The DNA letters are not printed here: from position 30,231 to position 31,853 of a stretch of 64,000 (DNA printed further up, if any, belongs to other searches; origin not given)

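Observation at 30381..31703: A ~50-cysteine, highly acidic coiled-coil protein at the end of the tail module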

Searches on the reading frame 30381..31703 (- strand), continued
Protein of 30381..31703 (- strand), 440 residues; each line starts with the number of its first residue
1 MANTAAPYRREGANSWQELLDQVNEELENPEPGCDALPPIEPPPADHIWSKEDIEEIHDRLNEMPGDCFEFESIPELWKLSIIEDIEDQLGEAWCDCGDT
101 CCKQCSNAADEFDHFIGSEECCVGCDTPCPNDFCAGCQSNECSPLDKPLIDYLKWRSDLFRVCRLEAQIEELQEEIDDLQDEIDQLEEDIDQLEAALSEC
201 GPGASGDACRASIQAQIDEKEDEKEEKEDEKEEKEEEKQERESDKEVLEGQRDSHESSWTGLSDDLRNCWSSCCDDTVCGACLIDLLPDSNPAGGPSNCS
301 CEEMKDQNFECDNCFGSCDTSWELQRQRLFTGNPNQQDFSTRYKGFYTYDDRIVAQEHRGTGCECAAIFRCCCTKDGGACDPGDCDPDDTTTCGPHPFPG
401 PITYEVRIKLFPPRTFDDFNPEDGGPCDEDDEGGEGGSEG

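Call 81: search_protein_families(library=pfam, alignment_id=A3, max_evalue=0.001)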
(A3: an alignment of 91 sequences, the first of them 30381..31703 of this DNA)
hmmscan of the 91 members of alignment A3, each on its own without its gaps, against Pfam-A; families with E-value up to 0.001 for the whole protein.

A. member 1, window:30381-31703:- (440 aa): 2 families
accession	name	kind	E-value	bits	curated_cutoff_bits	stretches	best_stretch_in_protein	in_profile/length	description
PF14362.11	DUF4407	-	2.7e-05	24.1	31.3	1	165-262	132-242/297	Domain of unknown function (DUF4407)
PF04977.20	DivIC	-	0.00046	20.4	28.9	1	160-193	17-50/80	Septum formation initiator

B. families by the number of members that match (of 91 scanned): 5 families
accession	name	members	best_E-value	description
PF14362.11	DUF4407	4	1e-06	Domain of unknown function (DUF4407)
PF14282.11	FlxA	1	5.5e-05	FlxA-like protein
PF03148.19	Tektin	1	0.00023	Tektin family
PF04977.20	DivIC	1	0.00046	Septum formation initiator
PF00435.27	Spectrin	1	0.00079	Spectrin repeat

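Call 93: search_protein_families(library=ncbifam, proteins=[window:30381-31703:-], max_evalue=0.01)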
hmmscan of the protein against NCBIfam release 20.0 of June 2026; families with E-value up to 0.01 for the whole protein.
window:30381-31703:- (440 aa): 10 families
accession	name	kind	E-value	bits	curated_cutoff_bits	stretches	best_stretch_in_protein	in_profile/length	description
NF002572.0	PRK02224.1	equivalog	9.2e-06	24.2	1087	1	166-250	474-558/888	DNA double-strand break repair ATPase Rad50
NF045487.1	ASRP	equivalog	3.1e-05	22.8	300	1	18-257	218-411/593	archaea-specific SMC-related protein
NF033928.1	alph_xenorhab_A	subfamily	0.00019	20.8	125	1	162-245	176-251/339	alpha-xenorhabdolysin family binary toxin subunit A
TIGR04523.1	Mplasa_alph_rch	subfamily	0.00021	19.4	270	1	166-254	320-402/745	helix-rich protein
NF038291.1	rep_pAB02_ORF2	subfamily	0.00055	20.4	85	1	163-249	70-153/172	plasmid replication DNA-binding protein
TIGR02168.1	SMC_prok_B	equivalog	0.00064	17.6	567.35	1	166-256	783-874/1181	chromosome segregation protein SMC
TIGR02169.1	SMC_prok_A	equivalog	0.00087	17.1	729.4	1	164-266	249-346/1165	chromosome segregation protein SMC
NF004046.1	PRK05563.1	equivalog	0.0026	16.7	400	1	162-265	356-454/567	DNA polymerase III subunit gamma/tau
NF045650.1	CD1247_Nterm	equivalog_domain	0.0066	17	30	1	165-197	37-69/70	CD1247 N-terminal domain-containing protein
NF033930.1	pneumo_PspA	exception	0.0091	14.8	850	0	166-250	286-353/659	pneumococcal surface protein A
